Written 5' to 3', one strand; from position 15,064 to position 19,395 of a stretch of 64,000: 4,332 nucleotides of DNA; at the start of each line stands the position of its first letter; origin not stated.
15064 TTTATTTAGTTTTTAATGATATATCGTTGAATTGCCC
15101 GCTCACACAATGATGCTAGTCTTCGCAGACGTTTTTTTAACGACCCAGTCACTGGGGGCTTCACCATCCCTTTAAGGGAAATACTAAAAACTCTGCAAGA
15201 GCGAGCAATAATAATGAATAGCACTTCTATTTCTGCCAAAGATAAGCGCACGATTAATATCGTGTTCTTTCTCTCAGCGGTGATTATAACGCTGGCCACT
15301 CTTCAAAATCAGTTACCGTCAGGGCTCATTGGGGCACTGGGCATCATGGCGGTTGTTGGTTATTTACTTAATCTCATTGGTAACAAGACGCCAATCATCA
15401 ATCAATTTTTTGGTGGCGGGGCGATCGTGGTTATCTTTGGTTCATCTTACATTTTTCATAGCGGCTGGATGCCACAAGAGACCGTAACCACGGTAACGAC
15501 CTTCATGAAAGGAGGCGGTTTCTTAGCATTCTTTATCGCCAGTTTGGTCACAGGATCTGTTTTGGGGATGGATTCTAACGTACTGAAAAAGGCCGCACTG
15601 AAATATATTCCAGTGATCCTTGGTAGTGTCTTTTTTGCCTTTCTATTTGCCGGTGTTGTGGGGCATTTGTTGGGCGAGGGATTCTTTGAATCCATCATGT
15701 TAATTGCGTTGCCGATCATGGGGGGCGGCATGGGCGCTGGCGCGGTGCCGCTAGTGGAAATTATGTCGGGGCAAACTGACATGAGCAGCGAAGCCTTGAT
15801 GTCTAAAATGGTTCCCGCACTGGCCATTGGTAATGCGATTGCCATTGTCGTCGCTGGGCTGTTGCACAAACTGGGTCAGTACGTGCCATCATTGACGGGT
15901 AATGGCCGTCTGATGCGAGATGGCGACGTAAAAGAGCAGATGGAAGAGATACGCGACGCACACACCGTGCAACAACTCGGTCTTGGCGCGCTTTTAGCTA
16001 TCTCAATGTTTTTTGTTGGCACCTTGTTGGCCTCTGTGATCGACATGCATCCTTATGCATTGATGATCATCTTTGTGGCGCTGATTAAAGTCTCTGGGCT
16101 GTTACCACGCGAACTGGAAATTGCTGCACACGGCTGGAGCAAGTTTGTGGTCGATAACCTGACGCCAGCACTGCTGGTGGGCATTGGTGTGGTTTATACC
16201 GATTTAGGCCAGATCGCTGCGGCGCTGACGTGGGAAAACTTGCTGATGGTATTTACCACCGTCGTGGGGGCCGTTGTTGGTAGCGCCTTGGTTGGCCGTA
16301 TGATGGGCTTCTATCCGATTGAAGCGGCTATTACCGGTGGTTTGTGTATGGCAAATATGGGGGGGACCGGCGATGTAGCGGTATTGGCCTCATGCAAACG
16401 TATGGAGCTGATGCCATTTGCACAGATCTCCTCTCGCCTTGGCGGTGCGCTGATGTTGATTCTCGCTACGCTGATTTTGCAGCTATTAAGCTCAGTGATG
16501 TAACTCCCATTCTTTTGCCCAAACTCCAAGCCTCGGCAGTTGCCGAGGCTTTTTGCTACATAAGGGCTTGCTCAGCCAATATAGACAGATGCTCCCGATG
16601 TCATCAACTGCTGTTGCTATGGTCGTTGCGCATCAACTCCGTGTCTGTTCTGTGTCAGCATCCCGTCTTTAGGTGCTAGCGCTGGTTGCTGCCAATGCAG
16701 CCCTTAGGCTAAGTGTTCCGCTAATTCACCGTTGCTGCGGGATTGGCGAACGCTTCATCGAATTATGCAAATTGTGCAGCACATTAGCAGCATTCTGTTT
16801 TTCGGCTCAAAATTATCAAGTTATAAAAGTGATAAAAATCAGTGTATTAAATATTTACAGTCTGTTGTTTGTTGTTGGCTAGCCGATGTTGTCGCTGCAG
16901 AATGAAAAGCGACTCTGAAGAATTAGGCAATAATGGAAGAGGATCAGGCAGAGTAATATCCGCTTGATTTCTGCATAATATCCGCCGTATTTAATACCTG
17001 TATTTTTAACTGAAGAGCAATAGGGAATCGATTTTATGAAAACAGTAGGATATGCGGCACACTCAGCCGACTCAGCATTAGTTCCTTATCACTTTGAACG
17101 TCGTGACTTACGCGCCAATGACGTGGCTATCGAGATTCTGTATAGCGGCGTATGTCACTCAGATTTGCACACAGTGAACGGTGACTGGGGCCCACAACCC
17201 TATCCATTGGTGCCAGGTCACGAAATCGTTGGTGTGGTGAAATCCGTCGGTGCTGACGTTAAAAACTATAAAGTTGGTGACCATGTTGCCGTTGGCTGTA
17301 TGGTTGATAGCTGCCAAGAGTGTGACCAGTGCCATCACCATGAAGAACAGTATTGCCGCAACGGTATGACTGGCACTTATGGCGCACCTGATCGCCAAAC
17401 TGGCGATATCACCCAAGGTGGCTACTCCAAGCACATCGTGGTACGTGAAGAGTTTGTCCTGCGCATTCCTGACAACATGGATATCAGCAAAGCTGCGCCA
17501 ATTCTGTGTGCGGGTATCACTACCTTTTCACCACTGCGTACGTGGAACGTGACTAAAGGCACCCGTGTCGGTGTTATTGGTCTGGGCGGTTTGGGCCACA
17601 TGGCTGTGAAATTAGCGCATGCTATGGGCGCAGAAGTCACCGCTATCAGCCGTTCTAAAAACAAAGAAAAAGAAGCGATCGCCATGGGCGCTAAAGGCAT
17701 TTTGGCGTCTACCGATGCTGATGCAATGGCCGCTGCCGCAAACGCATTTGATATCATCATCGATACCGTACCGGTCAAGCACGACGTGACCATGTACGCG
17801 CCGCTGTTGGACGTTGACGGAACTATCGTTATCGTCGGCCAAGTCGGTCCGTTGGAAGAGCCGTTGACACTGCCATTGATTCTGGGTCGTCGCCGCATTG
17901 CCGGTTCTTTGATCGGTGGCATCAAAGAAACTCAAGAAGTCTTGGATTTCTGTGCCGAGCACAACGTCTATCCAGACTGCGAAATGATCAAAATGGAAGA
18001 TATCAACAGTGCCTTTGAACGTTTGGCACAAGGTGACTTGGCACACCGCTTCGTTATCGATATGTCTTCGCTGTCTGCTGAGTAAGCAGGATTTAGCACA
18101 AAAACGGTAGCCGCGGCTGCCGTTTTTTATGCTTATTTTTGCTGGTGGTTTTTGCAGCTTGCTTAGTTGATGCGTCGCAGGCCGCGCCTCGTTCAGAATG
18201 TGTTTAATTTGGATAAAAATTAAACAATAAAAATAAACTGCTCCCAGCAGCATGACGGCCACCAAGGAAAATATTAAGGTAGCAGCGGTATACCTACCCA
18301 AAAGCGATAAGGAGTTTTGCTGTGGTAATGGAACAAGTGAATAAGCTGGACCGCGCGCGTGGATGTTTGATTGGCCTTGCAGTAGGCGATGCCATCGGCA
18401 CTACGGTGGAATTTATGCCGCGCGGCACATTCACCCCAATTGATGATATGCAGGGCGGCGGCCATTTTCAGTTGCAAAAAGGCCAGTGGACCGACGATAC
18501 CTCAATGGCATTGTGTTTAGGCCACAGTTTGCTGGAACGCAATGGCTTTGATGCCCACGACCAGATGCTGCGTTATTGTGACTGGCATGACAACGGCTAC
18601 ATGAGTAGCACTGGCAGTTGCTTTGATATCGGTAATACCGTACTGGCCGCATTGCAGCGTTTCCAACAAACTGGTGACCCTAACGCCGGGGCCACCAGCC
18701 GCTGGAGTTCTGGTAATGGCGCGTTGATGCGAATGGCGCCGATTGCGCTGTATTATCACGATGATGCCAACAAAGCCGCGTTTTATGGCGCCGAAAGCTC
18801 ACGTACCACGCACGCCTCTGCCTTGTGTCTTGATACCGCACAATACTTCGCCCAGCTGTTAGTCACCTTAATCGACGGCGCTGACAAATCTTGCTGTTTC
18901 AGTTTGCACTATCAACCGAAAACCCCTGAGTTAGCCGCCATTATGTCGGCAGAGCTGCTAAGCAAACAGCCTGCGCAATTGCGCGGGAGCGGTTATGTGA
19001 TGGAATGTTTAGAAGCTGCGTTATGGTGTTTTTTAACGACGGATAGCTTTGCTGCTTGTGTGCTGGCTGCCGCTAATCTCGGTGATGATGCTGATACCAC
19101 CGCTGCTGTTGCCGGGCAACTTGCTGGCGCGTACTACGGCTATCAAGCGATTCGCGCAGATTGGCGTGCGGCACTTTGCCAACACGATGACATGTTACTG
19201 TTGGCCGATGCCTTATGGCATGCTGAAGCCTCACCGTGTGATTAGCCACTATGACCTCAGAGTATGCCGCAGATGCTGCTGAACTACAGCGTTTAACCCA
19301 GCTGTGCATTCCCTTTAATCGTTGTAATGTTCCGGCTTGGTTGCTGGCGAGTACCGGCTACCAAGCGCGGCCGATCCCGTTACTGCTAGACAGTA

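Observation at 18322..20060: Translationally coupled ADP-ribosylglycohydrolase / R-S-E ADP-ribosyltransferase pair (DraG/DraT-like) outside a nitrogen-fixation context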

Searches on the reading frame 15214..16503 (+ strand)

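Call 57: search_protein_families(library=pfam, proteins=[window:15214-16503:+], max_evalue=0.0001)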
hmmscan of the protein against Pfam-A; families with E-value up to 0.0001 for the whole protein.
window:15214-16503:+ (429 aa): 1 family
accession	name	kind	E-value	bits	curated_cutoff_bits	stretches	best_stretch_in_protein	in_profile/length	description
PF03390.20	2HCT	-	2.9e-146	487.8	26.2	1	16-420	6-415/415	2-hydroxycarboxylate transporter family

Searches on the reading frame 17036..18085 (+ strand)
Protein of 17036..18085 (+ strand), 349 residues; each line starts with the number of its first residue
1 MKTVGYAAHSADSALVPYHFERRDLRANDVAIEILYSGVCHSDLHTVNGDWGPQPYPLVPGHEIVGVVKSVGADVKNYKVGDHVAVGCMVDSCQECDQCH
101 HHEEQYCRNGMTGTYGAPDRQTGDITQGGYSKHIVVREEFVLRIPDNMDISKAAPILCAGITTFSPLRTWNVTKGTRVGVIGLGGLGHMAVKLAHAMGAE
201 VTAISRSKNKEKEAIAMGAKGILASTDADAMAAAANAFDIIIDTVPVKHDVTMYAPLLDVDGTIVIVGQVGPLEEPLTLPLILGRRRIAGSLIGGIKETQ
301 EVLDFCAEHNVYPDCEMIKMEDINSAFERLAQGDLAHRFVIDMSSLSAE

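Call 57: search_protein_families(library=pfam, proteins=[window:17036-18085:+], max_evalue=0.0001)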
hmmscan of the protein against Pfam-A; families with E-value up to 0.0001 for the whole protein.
window:17036-18085:+ (349 aa): 6 families
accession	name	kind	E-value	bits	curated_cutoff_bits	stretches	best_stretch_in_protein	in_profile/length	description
PF08240.17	ADH_N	-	1.6e-28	99.4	23.5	1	27-146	2-104/104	Alcohol dehydrogenase GroES-like domain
PF00107.32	ADH_zinc_N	-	1.4e-21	77.2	31.8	1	185-307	1-128/129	Zinc-binding dehydrogenase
PF01262.27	AlaDh_PNT_C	-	1.2e-06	28.6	23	1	174-247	27-102/214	Alanine dehydrogenase/PNT, C-terminal domain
PF02826.25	2-Hacid_dh_C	-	1.4e-06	28.2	25.1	1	173-219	34-80/178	D-isomer specific 2-hydroxyacid dehydrogenase, NAD binding domain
PF03446.21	NAD_binding_2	-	1.7e-05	25.4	21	1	177-252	1-70/161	NAD binding domain of 6-phosphogluconate dehydrogenase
PF13602.12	ADH_zinc_N_2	-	2.3e-05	25.8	27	1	218-333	2-126/134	Zinc-binding dehydrogenase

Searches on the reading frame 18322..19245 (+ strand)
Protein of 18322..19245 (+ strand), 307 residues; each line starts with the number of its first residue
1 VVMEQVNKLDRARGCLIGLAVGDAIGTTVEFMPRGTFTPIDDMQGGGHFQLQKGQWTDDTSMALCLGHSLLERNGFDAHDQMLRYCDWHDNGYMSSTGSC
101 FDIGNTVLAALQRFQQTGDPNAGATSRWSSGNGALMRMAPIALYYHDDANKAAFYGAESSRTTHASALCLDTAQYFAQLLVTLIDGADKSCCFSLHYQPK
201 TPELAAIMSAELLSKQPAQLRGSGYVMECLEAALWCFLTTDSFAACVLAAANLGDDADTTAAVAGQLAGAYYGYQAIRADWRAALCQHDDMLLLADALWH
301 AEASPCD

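Call 3: search_protein_families(library=pfam, proteins=[window:18322-19245:+], max_evalue=1)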
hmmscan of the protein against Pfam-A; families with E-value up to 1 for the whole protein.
window:18322-19245:+ (307 aa): 1 family
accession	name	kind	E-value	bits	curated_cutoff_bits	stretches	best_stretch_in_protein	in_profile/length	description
PF03747.19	ADP_ribosyl_GH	-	1.6e-76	258.2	26.2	1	14-279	1-286/287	ADP-ribosylglycohydrolase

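Call 4: search_protein_families(library=ncbifam, proteins=[window:18322-19245:+], max_evalue=1)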
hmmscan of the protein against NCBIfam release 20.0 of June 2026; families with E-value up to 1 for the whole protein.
window:18322-19245:+ (307 aa): 3 families
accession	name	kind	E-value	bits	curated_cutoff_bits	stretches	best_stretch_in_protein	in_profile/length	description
NF041672.1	ADPriboarghdlase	equivalog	1.2e-93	313.8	490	1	4-301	62-358/361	ADP-ribosylarginine hydrolase Tri1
TIGR02662.1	dinitro_DRAG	equivalog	8.1e-50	169.7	337.05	1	10-285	3-267/287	ADP-ribosyl-[dinitrogen reductase] hydrolase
TIGR04223.1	quorum_AgrD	subfamily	0.019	15.1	19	1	190-203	21-34/38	AgrD family cyclic lactone autoinducer peptide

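Call 5: search_protein_families(library=padloc, proteins=[window:18322-19245:+], max_evalue=1)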
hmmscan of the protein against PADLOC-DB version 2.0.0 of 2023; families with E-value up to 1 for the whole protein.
window:18322-19245:+ (307 aa): 1 family
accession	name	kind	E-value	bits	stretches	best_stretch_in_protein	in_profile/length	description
PDLC02841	DpdE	-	0.037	9.7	1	55-94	229-269/1037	DpdE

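Call 39: search_solved_structures(query=window:18322-19245:+, max_evalue=0.00001, show_alignments=2)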
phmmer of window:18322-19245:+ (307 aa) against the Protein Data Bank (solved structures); distinct sequences matched with E-value up to 0.00001: 18.
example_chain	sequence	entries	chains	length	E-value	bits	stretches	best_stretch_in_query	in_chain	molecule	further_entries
6dre_A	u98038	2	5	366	7.9e-69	235.7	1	6-300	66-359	ADP-ribosyl-(Dinitrogen reductase) hydrolase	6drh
2cwc_A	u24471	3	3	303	2.6e-65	224.1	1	8-302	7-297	ADP-ribosylglycohydrolase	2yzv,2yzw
8za7_A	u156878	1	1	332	1.7e-41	145.9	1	10-296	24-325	Lmo0067 protein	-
2woc_A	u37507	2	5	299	3.7e-34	121.8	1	9-285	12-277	ADP-RIBOSYL-[DINITROGEN REDUCTASE] GLYCOHYDROLASE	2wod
2woe_A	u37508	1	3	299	1.3e-33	120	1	9-285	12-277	ADP-RIBOSYL-[DINITROGEN REDUCTASE] GLYCOHYDROLASE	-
3g9d_A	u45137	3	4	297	4.2e-32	115.1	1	10-285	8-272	Dinitrogenase reductase activating glucohydrolase | Dinitrogenase reductase activacting glicohydrolase | ADP-ribosyl-(Dinitrogen reductase) hydrolase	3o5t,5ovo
1t5j_A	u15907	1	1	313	1.2e-20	77.5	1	6-301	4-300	Hypothetical protein MJ1187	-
9rfd_A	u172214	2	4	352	4.4e-17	65.7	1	7-178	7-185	ADP-ribosylhydrolase ARH3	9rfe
2g4k_A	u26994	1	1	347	4.9e-17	65.6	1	8-178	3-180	ADP-ribosylhydrolase 3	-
5zqy_A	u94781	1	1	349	5.1e-17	65.5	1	8-178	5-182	Poly(ADP-ribose) glycohydrolase ARH3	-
6d36_C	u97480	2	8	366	5.6e-17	65.4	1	8-178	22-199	Poly(ADP-ribose) glycohydrolase ARH3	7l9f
2foz_A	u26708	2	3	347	6.3e-17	65.2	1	8-178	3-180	ADP-ribosylhydrolase like 2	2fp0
2qty_A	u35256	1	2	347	1.1e-16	64.4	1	9-187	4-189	Poly(ADP-ribose) glycohydrolase ARH3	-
7akr_AAA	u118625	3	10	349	1.5e-16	64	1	8-178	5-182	ADP-ribose glycohydrolase ARH3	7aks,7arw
6d3a_C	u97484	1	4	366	1.9e-16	63.6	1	8-178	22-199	Poly(ADP-ribose) glycohydrolase ARH3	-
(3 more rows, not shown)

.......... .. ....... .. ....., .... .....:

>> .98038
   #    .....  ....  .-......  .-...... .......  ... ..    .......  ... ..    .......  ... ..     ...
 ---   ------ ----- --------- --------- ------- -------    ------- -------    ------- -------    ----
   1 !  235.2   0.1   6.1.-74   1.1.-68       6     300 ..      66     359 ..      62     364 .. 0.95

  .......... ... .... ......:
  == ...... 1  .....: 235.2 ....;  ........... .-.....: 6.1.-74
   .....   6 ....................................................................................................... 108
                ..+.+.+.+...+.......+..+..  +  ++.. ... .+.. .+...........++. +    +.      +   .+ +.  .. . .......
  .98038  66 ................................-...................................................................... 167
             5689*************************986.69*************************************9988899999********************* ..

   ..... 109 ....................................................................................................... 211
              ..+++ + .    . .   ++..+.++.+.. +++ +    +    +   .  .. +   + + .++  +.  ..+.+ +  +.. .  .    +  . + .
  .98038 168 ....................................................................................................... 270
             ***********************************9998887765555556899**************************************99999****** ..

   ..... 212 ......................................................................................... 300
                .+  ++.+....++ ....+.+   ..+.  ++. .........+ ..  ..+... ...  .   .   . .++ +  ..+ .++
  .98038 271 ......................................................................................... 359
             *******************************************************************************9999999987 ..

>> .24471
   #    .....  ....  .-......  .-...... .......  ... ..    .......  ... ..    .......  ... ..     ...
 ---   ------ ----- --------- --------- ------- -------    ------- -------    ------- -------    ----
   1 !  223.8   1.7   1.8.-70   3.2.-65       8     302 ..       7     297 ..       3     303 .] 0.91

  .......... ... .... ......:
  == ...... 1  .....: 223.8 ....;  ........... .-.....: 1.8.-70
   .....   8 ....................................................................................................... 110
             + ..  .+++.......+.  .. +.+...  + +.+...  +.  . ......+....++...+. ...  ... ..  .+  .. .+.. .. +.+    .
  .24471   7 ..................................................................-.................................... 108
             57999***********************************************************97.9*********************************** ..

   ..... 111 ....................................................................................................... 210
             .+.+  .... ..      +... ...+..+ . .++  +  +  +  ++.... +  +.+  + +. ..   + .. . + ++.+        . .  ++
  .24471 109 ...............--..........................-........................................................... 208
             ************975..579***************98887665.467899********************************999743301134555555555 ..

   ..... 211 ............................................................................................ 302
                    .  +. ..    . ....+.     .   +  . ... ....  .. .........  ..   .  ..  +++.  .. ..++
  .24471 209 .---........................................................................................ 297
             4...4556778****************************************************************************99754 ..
